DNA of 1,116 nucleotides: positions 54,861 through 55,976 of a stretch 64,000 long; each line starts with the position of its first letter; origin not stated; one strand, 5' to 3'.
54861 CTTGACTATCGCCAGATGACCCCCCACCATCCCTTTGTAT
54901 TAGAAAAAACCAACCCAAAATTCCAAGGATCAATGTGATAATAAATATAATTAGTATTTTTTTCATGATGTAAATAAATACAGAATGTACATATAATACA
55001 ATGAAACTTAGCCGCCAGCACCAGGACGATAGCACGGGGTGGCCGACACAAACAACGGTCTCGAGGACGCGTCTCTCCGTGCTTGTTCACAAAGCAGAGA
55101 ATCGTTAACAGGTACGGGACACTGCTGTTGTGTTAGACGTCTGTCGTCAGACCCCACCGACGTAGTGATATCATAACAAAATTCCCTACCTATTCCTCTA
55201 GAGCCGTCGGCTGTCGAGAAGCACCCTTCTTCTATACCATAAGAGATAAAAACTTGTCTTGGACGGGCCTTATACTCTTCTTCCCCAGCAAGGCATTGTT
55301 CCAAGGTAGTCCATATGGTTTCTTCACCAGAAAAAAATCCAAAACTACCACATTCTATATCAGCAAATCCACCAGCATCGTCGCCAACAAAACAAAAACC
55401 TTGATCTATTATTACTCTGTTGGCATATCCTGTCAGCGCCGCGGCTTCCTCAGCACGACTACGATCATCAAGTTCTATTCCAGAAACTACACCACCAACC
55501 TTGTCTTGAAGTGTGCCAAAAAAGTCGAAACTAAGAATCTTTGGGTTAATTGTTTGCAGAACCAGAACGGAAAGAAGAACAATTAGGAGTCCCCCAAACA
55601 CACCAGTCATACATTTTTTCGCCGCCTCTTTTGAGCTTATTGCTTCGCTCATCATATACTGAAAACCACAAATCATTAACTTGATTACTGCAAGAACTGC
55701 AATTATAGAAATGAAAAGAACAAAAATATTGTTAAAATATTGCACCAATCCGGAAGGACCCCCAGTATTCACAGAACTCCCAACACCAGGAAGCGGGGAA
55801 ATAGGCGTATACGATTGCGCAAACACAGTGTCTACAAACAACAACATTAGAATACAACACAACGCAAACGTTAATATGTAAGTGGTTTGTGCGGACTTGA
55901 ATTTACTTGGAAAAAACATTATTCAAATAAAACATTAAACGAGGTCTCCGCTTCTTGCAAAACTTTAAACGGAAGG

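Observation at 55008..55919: Pilin-like two-helix protein fused to a secreted Cys-rich domain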

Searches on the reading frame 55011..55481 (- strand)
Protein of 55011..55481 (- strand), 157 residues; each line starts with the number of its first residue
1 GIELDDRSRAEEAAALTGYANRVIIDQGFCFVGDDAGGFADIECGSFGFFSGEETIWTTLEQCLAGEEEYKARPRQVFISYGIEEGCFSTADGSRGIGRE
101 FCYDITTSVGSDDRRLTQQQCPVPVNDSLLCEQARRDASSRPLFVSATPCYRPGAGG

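Call 23: find_homologous_proteins(query=window:55011-55481:-, max_evalue=0.01)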
Query seq(157 aa): 67 candidates shared short words with the query, none scored E <= 0.01.

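Call 40: predict_structure(alignment_id=A3)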
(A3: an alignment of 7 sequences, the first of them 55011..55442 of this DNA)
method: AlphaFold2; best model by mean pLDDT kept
length: 144 residues; sequences in the alignment: 7
mean_pLDDT: 56.1   pTM: 0.45
mean pLDDT of the five models: 56.1, 54.6, 52.5, 52.3, 39.9
residues with pLDDT >= 90: 13; 70-90: 33; 50-70: 28; < 50: 70
segments of 3 or more residues with pLDDT < 50: 1-45, 61-84
pLDDT, mean of each block of 10 residues (from residue 1): 27 33 43 39 49 54 36 35 61 85 88 71 87 78 51
secondary structure, 60 per line:
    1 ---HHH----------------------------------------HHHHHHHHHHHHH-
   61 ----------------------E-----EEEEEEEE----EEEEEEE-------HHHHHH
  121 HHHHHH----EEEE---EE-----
elements in order: H47-59 E89-96 E101-107 H115-126 E131-134

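Call 51: search_protein_representatives(alignment_id=A3)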
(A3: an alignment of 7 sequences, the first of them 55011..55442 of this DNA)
Query: 7 sequences, 134 profile positions. Proteins with E-value up to 0.001 (for the whole library): 5; up to 1e-10: 3; up to 1e-30: 3. The best 5 are listed.
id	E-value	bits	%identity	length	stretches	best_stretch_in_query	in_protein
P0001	2.2e-58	212.5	-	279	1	2-133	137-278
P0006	5.0e-50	185.5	-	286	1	1-131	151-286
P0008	1.6e-40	154.7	-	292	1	3-133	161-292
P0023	2.7e-05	40.7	-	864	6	24-87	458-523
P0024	4.4e-04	36.7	-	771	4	22-80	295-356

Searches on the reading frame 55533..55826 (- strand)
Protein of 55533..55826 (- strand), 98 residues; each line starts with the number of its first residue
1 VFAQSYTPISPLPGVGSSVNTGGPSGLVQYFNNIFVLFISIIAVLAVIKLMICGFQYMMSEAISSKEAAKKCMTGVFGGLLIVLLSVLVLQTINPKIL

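Call 68: find_homologous_proteins(query=A4, max_evalue=0.001)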
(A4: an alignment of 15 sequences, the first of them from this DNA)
Query A4 (15 sequences) (98 aa, profile of the alignment): 53 proteins with E <= 0.001 among 8000 candidates.
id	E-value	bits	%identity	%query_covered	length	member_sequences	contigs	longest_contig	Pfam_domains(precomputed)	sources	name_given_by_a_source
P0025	7.5e-27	112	44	98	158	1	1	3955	PF18895.6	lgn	-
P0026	2.1e-25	107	39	97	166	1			-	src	-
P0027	5.8e-24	102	39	98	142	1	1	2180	PF18895.6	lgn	-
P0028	1.4e-23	101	42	100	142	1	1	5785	PF18895.6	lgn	-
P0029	2.4e-23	100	34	95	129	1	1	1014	PF18895.6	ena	-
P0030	6.8e-23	99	40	100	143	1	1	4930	PF18895.6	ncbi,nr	ncbi:MAG: hypothetical protein HZC03_01510 [Candidatus Lloydbacteria bacterium]|nr:hypothetical prot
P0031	9.7e-23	98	36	95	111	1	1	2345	PF18895.6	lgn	-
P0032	1.2e-22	98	49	100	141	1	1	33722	PF18895.6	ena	-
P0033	4.6e-22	96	42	95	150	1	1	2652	PF18895.6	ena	-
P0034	6.9e-22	96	41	100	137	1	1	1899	PF18895.6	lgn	-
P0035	7.5e-22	96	39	100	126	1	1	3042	PF18895.6,PF04956.19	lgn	-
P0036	5.9e-21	93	33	95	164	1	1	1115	PF18895.6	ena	-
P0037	5.9e-21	93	39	92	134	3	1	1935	PF18895.6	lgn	-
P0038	1.1e-20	92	37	99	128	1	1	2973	PF18895.6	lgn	-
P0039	2.4e-20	91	31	96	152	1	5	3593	PF18895.6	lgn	-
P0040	2.5e-20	91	41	89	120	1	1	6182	PF18895.6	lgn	-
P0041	5.4e-20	90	41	95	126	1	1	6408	PF18895.6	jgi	jgi:multisubunit Na+/H+ antiporter MnhB subunit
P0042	1.2e-19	89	43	98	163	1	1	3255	PF18895.6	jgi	-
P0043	4.3e-19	87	40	98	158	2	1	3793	PF18895.6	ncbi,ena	-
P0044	1.2e-18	85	39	93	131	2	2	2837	PF18895.6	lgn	-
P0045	1.6e-18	85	37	100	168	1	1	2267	PF18895.6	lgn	-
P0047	2.9e-18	84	39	96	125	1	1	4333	PF18895.6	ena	-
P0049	1.3e-17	82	33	99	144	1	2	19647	PF18895.6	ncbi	-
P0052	8.5e-17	79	31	95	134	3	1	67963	PF18895.6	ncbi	-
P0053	1.6e-15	75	38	98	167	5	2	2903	PF18895.6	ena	-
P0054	2.2e-15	75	33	96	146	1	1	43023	PF18895.6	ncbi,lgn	-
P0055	2.7e-15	75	35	72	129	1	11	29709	PF18895.6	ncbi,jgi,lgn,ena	jgi:hypothetical protein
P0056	3.4e-15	74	35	72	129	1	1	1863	PF18895.6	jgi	jgi:hypothetical protein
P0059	9.3e-15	73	36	73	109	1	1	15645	PF18895.6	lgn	-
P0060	2.2e-14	72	34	71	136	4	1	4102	PF18895.6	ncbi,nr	ncbi:hypothetical protein IIB49_01380 [Patescibacteria group bacterium]|nr:hypothetical protein [Pat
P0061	9.5e-14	70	42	45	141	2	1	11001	PF18895.6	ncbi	-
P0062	1.5e-13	69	35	72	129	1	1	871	PF18895.6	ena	-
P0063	1.1e-12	66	29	69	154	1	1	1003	PF18895.6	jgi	-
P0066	9.8e-12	63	32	92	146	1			PF18895.6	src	-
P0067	2.5e-11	62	37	71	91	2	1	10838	PF18895.6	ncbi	-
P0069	6.5e-11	61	34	65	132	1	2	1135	PF18895.6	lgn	-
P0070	1.0e-10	60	30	92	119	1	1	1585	PF17909.6,PF18895.6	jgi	jgi:hypothetical protein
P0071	1.2e-10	60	34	86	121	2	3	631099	PF18895.6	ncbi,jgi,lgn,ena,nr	ncbi:hypothetical protein EBR66_01940 [bacterium]|nr:hypothetical protein [bacterium]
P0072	1.9e-6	46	30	71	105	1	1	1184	PF18895.6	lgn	-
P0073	6.1e-6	45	33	70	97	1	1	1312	PF18895.6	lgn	-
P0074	1.8e-5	43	30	61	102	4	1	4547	PF18895.6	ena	-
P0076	3.0e-4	39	33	76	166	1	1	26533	PF18895.6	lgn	-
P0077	5.6e-4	38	27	89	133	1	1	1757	PF18895.6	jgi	jgi:hypothetical protein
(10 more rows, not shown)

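Call 82: find_encoding_contigs(protein=P0032, flank=8000, max_places=2)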
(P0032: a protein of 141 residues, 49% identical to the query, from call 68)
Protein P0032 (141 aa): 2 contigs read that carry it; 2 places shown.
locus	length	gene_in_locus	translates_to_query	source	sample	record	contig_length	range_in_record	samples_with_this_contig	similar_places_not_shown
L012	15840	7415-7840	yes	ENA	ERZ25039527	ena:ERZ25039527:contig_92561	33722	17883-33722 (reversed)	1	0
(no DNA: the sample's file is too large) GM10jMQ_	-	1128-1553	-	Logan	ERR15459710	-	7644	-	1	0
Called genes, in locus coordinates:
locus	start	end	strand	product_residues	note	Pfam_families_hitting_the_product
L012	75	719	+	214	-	-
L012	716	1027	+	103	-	-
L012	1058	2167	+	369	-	-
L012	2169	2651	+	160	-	-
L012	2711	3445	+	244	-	-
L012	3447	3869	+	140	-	PF12666:PrgI (weak)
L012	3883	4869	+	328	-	PF26593:TraC-like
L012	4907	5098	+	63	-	-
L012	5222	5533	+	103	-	PF19044:P-loop_TraG, PF01935:DUF87 (weak)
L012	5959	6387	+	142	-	PF19044:P-loop_TraG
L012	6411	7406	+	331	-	-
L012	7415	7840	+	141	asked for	PF18895:T4SS_pilin (weak)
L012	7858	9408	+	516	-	PF01471:PG_binding_1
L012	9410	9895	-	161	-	PF01424:R3H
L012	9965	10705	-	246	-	PF02096:60KD_IMP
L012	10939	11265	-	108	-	PF00825:Ribonuclease_P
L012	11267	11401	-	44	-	PF00468:Ribosomal_L34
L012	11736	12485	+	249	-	PF00308:Bac_DnaA, PF01695:IstB_IS21 (weak), PF00004:AAA (weak), PF03266:NTPase_1 (faint), PF13173:AAA_14 (weak)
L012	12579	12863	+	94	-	PF08299:Bac_DnaA_C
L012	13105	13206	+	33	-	-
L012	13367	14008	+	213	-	PF00712:DNA_pol3_beta (faint), PF02767:DNA_pol3_beta_2, PF02768:DNA_pol3_beta_3 (weak)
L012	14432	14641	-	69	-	-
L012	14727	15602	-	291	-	PF00905:Transpeptidase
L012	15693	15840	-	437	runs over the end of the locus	PF00912:Transgly, PF00905:Transpeptidase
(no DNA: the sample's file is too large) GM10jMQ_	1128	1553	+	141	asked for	PF18895:T4SS_pilin (weak)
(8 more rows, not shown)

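Call 83: find_encoding_contigs(protein=P0052, flank=8000, max_places=2)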
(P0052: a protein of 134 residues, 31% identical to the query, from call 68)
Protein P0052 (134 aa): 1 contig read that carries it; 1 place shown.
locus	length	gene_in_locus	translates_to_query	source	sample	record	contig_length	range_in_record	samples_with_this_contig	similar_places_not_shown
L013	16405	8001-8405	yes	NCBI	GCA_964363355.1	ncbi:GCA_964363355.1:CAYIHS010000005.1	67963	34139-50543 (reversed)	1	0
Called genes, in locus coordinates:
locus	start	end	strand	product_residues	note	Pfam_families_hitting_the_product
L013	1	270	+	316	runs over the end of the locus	-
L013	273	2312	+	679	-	PF04610:TrbL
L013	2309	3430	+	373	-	-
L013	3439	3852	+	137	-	PF12666:PrgI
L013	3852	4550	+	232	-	PF26593:TraC-like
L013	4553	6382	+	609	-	PF19044:P-loop_TraG (weak), PF01935:DUF87 (weak), PF12846:AAA_10 (faint), PF19044:P-loop_TraG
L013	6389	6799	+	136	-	-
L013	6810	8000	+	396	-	-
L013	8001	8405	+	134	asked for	PF18895:T4SS_pilin (weak)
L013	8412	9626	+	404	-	-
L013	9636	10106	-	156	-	PF13083:KH_KhpA-B (weak), PF01424:R3H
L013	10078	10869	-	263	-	PF02096:60KD_IMP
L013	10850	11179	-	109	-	PF00825:Ribonuclease_P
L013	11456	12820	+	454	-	PF11638:DnaA_N, PF00308:Bac_DnaA, PF01695:IstB_IS21, PF08299:Bac_DnaA_C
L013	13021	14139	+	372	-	PF00712:DNA_pol3_beta, PF02767:DNA_pol3_beta_2, PF02768:DNA_pol3_beta_3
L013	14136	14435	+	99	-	-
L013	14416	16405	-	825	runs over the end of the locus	PF00912:Transgly, PF00905:Transpeptidase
